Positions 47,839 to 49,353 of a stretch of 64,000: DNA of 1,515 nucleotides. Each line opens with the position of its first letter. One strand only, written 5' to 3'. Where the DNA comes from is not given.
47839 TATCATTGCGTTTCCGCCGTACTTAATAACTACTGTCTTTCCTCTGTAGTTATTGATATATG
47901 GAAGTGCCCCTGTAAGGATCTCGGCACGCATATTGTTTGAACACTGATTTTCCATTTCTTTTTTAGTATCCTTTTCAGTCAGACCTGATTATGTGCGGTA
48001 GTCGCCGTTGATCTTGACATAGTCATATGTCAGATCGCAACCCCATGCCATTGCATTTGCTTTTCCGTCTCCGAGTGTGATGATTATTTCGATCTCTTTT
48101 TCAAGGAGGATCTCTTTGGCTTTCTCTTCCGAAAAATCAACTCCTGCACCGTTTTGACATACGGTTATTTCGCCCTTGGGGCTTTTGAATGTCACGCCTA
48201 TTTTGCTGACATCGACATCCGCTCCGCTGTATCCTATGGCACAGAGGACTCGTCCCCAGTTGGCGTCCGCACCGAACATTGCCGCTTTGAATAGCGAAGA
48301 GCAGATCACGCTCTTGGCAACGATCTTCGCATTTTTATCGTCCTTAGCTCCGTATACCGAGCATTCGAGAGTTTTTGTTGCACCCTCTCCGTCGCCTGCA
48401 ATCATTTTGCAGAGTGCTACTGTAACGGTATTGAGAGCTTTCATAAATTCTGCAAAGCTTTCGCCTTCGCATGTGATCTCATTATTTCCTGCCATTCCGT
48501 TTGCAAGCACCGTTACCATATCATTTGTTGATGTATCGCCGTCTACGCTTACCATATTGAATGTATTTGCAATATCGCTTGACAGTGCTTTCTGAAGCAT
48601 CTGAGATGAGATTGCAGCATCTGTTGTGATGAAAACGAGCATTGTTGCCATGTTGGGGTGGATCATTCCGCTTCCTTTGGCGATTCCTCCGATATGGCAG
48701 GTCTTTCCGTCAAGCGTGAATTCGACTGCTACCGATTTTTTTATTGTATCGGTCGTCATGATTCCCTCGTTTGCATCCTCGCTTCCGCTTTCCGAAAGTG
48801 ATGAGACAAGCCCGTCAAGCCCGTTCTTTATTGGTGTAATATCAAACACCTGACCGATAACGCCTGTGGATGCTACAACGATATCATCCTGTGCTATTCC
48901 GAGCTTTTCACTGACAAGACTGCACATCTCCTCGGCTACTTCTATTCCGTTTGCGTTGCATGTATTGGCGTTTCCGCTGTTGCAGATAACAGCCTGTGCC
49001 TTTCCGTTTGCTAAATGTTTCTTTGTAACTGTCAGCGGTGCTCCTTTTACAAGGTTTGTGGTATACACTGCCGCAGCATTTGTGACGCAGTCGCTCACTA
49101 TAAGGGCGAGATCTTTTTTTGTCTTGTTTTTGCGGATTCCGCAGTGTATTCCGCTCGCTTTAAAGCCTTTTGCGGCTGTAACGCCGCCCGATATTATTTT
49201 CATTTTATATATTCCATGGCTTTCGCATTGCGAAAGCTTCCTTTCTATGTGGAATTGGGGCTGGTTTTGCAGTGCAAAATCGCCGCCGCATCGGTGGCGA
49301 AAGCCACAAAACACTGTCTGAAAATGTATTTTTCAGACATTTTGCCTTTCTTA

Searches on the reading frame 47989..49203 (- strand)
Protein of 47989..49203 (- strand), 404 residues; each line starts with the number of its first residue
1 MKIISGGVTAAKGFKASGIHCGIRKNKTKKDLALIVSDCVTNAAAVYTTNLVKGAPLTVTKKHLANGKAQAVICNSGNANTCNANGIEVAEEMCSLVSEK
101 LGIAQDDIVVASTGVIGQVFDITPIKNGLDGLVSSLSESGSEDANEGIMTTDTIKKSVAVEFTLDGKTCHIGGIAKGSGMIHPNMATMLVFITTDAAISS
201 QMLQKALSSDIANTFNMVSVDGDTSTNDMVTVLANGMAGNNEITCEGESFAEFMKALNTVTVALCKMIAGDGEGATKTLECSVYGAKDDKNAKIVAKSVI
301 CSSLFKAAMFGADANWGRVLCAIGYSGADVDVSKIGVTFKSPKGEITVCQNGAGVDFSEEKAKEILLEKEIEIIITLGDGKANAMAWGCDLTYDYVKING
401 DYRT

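Call 36: find_related_loci(query=window:47989-49203:-, collection=metagenome_contigs, flank=1500)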
Query window:47989-49203:- (404 aa) in metagenome_contigs; peptide patterns used: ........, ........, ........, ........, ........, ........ (x = any residue, [..] = any of these).
600 stretches matched a pattern (row limit reached: there are more); 562 encode a relative of the query (tblastn E <= 1e-3); the best 80 are kept; 80 distinct loci.
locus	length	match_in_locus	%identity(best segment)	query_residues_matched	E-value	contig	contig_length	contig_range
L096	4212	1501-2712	77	1-404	0e+0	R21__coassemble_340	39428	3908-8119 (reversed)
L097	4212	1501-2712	77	1-404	0e+0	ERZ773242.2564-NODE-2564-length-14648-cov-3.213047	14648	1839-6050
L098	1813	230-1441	77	1-404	0e+0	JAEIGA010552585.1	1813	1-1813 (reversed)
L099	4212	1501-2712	78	1-404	0e+0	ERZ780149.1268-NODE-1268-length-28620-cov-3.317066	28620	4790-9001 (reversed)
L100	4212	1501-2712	76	1-404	0e+0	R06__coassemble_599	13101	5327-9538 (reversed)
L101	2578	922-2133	77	1-404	0e+0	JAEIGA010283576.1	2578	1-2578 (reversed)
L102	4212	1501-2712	77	1-404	0e+0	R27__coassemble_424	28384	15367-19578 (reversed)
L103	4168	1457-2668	75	1-404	0e+0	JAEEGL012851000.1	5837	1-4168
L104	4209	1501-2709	77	1-404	0e+0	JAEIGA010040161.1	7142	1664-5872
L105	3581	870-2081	75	1-404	0e+0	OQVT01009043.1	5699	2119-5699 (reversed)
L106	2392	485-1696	75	1-404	0e+0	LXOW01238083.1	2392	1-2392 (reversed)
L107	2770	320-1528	78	1-404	0e+0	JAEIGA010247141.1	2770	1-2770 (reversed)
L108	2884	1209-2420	76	1-404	0e+0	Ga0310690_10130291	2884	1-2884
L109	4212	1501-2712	76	1-404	0e+0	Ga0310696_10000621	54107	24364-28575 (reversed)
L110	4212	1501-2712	75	1-404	0e+0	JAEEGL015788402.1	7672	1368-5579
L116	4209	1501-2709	77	1-404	0e+0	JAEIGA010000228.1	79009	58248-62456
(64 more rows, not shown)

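Call 39: find_encoding_contigs(protein=window:47989-49203:-, flank=3000, max_places=6)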
Protein window:47989-49203:- (404 aa): no gene with exactly this product is on record in the collection.

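Call 73: search_protein_families(library=pfam, alignment_id=A5, max_evalue=0.00001)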
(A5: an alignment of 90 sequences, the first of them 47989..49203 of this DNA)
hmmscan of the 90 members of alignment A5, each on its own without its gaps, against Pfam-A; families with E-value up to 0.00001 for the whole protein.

A. member 1, window:47989-49203:- (404 aa): 1 family
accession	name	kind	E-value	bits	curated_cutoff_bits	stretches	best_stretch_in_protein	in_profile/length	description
PF01960.23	ArgJ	-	2.5e-147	491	32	1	15-404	1-377/377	ArgJ family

B. families by the number of members that match (of 90 scanned): 151 families (the first 25 are shown)
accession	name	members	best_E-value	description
PF01381.28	HTH_3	4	2.5e-16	Helix-turn-helix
PF00005.33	ABC_tran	3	2.6e-37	ABC transporter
PF13560.12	HTH_31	3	6.9e-11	Helix-turn-helix domain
PF12844.13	HTH_19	3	9.2e-10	Helix-turn-helix domain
PF05496.18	RuvB_N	2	1e-81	Holliday junction DNA helicase RuvB P-loop domain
PF00999.27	Na_H_Exchanger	2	2e-59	Sodium/hydrogen exchanger, transmembrane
PF00664.28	ABC_membrane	2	2.6e-44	ABC transporter transmembrane region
PF17864.7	AAA_lid_4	2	8.9e-33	RuvB AAA lid domain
PF01261.30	AP_endonuc_2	2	1.1e-31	Xylose isomerase-like TIM barrel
PF13302.13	Acetyltransf_3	2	1e-27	Acetyltransferase (GNAT) domain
PF03009.23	GDPD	2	1.2e-27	Glycerophosphoryl diester phosphodiesterase family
PF05491.19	RuvB_C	2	1.6e-24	RuvB C-terminal winged helix domain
PF00004.35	AAA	2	9.1e-21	ATPase family associated with various cellular activities (AAA)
PF00795.27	CN_hydrolase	2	1.2e-19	Carbon-nitrogen hydrolase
PF00583.31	Acetyltransf_1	2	1.8e-14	Acetyltransferase (GNAT) family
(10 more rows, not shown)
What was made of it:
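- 49201..49203 (-): The argJ start codon (host). Pfam ArgJ, E = 2.5e-147, for the ORF read from this ATG (call 73).
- On Riboswitch or other ligand-sensing leader: There are 151 Pfam families among 90 downstream genes, and the commonest family covers 4 genes (call 73).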
